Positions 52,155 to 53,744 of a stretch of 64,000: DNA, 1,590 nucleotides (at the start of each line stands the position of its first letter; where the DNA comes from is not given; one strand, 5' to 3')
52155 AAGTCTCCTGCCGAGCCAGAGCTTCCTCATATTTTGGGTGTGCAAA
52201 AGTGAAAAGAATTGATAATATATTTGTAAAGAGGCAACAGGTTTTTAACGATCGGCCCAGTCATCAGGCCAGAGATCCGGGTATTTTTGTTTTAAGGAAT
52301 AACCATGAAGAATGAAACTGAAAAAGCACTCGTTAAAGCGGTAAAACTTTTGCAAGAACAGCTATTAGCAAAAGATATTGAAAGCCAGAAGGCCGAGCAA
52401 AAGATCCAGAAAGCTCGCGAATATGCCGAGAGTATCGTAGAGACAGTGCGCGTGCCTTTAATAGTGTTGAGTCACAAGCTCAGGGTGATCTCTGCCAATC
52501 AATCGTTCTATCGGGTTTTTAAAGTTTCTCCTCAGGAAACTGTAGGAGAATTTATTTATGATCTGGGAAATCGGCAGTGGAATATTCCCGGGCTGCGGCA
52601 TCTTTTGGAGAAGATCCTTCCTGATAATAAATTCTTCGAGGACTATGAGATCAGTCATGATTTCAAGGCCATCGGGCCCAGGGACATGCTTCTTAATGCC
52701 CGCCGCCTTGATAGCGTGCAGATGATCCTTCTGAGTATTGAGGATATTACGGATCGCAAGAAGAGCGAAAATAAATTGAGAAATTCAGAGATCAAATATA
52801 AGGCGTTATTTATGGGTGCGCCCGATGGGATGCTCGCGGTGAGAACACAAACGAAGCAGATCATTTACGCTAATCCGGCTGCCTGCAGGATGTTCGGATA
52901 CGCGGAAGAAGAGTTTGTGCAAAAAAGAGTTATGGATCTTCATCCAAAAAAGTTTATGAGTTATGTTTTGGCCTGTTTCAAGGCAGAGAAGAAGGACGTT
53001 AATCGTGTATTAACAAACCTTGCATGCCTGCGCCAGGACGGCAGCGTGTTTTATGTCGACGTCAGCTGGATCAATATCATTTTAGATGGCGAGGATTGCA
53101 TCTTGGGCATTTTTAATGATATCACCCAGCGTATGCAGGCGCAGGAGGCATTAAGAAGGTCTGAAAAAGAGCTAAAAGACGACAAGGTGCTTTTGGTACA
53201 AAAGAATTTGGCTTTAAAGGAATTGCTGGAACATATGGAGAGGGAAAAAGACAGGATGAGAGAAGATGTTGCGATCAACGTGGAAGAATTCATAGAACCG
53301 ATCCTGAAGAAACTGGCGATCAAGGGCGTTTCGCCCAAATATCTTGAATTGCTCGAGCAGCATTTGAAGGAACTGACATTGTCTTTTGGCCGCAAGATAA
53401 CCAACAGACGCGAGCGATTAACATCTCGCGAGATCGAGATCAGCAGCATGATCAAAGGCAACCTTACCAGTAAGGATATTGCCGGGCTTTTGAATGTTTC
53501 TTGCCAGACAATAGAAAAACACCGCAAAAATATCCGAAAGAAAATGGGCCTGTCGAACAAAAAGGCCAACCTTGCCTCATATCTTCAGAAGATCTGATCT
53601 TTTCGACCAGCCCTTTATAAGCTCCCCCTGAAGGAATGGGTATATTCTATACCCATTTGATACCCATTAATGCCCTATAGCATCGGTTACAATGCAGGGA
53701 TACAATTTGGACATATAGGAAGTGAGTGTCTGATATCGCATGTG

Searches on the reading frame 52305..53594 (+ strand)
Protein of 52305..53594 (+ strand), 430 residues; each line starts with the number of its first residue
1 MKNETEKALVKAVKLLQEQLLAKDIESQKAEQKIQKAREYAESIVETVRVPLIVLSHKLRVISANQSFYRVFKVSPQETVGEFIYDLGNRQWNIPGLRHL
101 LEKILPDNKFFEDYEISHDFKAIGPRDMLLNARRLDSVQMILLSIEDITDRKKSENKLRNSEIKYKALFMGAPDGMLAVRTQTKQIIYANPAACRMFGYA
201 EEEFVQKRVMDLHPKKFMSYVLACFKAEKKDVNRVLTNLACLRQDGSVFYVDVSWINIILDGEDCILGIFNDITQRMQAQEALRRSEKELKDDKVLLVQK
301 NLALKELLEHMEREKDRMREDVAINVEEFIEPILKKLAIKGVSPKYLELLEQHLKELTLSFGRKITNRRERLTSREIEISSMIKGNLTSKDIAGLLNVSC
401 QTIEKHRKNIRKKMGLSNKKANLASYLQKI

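Call 12: find_encoding_contigs(protein=window:52305-53594:+, flank=10000, max_places=1)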
Protein window:52305-53594:+ (430 aa): 5 contigs read that carry it; 1 place shown.
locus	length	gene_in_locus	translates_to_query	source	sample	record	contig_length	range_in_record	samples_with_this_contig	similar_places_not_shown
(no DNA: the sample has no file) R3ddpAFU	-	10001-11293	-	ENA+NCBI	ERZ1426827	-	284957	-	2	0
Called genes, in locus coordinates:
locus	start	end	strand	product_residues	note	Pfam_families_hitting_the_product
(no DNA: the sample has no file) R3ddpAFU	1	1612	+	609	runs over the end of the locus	PF13230:GATase_4 (faint), PF13522:GATase_6, PF13537:GATase_7, PF01380:SIS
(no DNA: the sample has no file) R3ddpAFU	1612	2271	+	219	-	PF00590:TP_methylase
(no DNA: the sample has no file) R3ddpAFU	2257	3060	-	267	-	PF13884:Peptidase_S74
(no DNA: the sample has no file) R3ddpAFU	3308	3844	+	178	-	PF00156:Pribosyltran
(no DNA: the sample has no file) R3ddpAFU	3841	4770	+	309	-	PF02729:OTCace_N, PF00185:OTCace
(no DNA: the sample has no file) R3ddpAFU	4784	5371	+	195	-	PF12158:DUF3592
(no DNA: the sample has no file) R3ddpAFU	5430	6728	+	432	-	PF01979:Amidohydro_1, PF12890:DHOase, PF07969:Amidohydro_3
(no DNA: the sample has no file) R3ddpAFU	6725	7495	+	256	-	PF00175:NAD_binding_1 (weak), PF10418:DHODB_Fe-S_bind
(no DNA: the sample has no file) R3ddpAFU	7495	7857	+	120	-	PF01925:TauE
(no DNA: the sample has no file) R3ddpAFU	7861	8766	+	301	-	PF01180:DHO_dh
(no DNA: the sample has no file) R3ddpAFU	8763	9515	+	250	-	PF00215:OMPdecase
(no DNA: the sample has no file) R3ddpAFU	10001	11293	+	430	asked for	PF08448:PAS_4, PF08447:PAS_3 (faint), PF00989:PAS, PF13188:PAS_8, PF13426:PAS_9, PF00196:GerE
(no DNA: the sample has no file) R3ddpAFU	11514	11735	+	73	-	PF13411:MerR_1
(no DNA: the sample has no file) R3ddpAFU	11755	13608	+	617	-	PF02743:dCache_1 (faint), PF00512:HisKA, PF02518:HATPase_c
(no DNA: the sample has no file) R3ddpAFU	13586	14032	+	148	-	PF00072:Response_reg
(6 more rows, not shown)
